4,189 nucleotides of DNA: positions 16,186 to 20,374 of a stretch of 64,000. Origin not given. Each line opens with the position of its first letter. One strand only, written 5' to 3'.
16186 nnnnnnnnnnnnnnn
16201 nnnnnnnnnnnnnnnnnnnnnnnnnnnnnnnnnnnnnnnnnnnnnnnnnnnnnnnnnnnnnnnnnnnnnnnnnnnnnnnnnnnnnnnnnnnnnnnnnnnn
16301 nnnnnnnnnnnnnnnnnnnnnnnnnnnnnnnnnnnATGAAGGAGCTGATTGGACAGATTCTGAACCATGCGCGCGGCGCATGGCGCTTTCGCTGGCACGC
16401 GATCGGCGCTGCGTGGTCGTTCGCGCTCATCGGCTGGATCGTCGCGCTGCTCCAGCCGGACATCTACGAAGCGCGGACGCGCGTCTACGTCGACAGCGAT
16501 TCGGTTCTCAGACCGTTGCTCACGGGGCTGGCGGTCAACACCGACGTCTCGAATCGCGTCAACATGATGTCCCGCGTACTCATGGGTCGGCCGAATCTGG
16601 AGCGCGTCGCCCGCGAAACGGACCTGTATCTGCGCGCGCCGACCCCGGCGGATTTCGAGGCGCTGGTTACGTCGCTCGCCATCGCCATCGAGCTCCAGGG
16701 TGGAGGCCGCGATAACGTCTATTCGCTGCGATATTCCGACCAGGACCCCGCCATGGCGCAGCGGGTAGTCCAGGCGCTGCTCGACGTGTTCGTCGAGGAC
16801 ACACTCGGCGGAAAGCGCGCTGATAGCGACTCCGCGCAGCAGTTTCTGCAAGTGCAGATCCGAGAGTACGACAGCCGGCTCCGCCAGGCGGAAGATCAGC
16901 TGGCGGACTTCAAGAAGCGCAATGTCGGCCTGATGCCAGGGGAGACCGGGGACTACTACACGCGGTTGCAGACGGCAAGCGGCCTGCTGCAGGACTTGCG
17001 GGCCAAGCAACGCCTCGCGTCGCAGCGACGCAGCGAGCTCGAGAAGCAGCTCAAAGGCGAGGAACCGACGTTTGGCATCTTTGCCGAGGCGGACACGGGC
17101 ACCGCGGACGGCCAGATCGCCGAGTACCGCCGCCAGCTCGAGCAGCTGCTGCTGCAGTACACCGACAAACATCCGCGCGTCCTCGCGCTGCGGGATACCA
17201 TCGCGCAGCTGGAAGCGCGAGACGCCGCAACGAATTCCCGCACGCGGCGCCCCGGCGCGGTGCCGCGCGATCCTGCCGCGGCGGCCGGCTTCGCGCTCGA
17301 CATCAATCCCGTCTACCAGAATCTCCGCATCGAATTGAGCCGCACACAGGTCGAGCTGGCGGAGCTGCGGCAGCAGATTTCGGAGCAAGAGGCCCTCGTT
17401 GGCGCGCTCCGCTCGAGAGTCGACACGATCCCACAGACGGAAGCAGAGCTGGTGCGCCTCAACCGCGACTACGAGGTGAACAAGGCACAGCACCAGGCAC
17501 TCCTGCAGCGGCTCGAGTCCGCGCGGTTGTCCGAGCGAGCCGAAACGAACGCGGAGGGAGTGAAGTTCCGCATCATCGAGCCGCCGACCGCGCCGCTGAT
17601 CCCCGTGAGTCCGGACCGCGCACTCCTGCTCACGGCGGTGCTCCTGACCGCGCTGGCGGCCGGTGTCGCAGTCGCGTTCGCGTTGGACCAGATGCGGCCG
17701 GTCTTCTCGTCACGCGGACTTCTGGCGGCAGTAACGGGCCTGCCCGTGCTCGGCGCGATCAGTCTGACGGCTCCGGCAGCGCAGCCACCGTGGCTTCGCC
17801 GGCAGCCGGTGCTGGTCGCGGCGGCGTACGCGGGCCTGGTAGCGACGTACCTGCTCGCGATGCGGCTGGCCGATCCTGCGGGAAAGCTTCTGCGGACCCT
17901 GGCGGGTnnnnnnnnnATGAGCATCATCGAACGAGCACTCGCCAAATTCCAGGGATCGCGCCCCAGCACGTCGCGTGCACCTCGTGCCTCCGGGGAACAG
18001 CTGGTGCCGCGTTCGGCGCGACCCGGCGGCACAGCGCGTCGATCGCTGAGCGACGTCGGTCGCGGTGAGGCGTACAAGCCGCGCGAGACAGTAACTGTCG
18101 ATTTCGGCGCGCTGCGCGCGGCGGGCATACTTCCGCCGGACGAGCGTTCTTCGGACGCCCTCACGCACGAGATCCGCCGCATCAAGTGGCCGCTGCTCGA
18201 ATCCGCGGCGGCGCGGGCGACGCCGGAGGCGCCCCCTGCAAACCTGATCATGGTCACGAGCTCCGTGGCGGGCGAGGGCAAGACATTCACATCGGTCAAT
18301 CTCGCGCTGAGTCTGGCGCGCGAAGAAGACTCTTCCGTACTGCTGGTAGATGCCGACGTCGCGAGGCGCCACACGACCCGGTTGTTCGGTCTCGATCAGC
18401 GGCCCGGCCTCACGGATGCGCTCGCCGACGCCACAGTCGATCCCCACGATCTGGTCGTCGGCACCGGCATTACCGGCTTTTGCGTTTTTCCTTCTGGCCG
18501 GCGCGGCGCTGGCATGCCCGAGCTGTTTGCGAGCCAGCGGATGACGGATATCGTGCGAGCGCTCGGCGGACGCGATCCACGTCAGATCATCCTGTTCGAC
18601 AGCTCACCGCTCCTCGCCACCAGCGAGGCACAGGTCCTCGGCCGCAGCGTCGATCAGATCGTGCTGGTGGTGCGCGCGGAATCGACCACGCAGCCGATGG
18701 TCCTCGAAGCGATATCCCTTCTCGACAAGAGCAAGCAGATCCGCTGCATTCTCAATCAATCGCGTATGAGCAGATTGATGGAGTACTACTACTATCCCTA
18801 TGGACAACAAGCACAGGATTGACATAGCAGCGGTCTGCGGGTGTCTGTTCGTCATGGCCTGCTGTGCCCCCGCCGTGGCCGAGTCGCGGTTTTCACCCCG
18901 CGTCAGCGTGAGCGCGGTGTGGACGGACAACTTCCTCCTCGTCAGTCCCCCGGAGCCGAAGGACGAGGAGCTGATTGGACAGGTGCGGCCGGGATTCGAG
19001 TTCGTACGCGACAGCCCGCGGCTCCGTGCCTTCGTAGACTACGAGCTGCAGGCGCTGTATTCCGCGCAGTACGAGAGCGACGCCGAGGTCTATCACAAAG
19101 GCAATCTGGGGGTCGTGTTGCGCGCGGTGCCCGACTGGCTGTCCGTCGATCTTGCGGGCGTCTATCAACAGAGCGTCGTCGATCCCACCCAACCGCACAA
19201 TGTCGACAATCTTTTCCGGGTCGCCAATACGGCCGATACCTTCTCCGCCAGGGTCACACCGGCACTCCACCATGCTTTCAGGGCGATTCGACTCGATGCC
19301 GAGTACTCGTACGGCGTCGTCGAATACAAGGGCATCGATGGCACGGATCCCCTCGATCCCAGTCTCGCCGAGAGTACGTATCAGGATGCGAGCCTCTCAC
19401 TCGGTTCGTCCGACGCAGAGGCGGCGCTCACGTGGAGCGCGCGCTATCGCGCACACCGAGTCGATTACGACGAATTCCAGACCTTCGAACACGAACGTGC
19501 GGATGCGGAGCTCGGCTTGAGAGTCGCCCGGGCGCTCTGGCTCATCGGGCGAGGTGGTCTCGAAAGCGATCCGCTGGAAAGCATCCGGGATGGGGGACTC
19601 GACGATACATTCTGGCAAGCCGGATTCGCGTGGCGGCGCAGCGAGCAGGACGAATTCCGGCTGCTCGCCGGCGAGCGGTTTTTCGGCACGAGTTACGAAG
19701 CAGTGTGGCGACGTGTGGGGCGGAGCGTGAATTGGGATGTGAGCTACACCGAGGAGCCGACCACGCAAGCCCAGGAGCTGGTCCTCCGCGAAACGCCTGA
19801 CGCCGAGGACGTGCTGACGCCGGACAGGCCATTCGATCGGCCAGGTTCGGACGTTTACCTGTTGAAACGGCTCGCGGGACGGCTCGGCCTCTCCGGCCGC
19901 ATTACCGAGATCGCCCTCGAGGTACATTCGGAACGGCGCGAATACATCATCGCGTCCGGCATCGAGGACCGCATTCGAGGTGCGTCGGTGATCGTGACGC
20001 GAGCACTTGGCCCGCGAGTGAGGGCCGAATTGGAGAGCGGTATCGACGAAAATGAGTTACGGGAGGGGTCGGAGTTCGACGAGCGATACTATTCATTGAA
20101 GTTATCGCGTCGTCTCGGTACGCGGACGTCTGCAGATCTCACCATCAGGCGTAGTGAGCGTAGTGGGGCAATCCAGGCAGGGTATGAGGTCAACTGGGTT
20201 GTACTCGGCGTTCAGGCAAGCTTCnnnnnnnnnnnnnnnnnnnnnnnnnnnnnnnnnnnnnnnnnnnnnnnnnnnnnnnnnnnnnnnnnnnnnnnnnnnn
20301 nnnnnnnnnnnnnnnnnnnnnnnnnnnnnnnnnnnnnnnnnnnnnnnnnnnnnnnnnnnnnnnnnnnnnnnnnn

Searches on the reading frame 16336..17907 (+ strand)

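Call 37: search_protein_families(library=ncbifam, proteins=[window:16336-17907:+], max_evalue=0.00001)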
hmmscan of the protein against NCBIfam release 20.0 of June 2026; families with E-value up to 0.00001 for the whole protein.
window:16336-17907:+ (524 aa): 5 families
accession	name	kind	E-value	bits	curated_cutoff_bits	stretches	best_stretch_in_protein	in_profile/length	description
TIGR03007.1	pepcterm_ChnLen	equivalog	7.3e-156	519.3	278.85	1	7-509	2-494/498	XrtA system polysaccharide chain length determinant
NF008568.0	PRK11519.1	equivalog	2.4e-12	45.9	1068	1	342-446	345-443/720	tyrosine-protein kinase Wzc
TIGR03017.1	EpsF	equivalog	2.7e-12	46.1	422.75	0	35-295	30-297/444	chain length determinant protein EpsF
NF007350.0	PRK09841.1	equivalog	3.3e-10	38.7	1248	1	341-453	344-449/726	tyrosine-protein kinase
TIGR01005.1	eps_transp_fam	subfamily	5.8e-08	31.4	411.7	1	28-479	26-483/754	exopolysaccharide transport protein family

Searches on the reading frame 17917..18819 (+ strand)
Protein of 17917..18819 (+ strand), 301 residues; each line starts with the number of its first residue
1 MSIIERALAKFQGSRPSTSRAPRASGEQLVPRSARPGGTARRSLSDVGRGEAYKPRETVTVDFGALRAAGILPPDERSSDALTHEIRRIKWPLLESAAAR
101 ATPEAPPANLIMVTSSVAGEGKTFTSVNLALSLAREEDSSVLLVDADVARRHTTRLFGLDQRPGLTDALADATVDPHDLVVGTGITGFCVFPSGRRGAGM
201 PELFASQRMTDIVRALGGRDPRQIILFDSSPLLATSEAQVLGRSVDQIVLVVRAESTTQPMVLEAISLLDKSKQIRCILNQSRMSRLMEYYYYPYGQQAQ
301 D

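Call 37: search_protein_families(library=ncbifam, proteins=[window:17917-18819:+], max_evalue=0.00001)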
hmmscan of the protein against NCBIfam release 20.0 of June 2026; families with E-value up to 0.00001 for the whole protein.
window:17917-18819:+ (301 aa): 9 families
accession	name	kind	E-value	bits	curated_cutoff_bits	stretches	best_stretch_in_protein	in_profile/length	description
TIGR03018.1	pepcterm_TyrKin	hypoth_equivalog_domain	3e-60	203.1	230.65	1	78-280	7-207/207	XrtA-associated tyrosine autokinase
TIGR01007.1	eps_fam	subfamily_domain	1.3e-23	83.6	108.05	1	110-296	19-204/204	polysaccharide biosynthesis tyrosine autokinase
NF008568.0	PRK11519.1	equivalog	4.8e-19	68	1068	1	108-295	526-710/720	tyrosine-protein kinase Wzc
NF007350.0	PRK09841.1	equivalog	5.5e-18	64.4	1248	1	108-296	531-716/726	tyrosine-protein kinase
TIGR01005.1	eps_transp_fam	subfamily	1.2e-14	53.5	411.7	1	95-290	534-726/754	exopolysaccharide transport protein family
TIGR03029.1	EpsG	equivalog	8.6e-12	44.8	313.8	1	109-258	104-249/274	chain length determinant protein tyrosine kinase EpsG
TIGR01969.1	minD_arch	subfamily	1.4e-06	27.7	201.75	1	110-256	2-142/251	cell division ATPase MinD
TIGR01968.1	minD_bact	equivalog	2.6e-06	27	212.9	1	109-162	2-54/261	septum site-determining protein MinD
NF008669.0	PRK11670.1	equivalog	8.3e-06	24.9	348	0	108-179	107-178/369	iron-sulfur cluster carrier protein ApbC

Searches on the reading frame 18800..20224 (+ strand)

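Call 37: search_protein_families(library=ncbifam, proteins=[window:18800-20224:+], max_evalue=0.00001)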
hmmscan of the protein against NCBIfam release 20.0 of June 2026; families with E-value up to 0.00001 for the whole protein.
window:18800-20224:+ (475 aa): 1 family
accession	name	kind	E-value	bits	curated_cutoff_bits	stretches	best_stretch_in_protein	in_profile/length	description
TIGR03016.1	pepcterm_hypo_1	hypoth_equivalog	1.2e-49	169.6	90.85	2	27-326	2-290/477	TIGR03016 family PEP-CTERM system-associated outer membrane protein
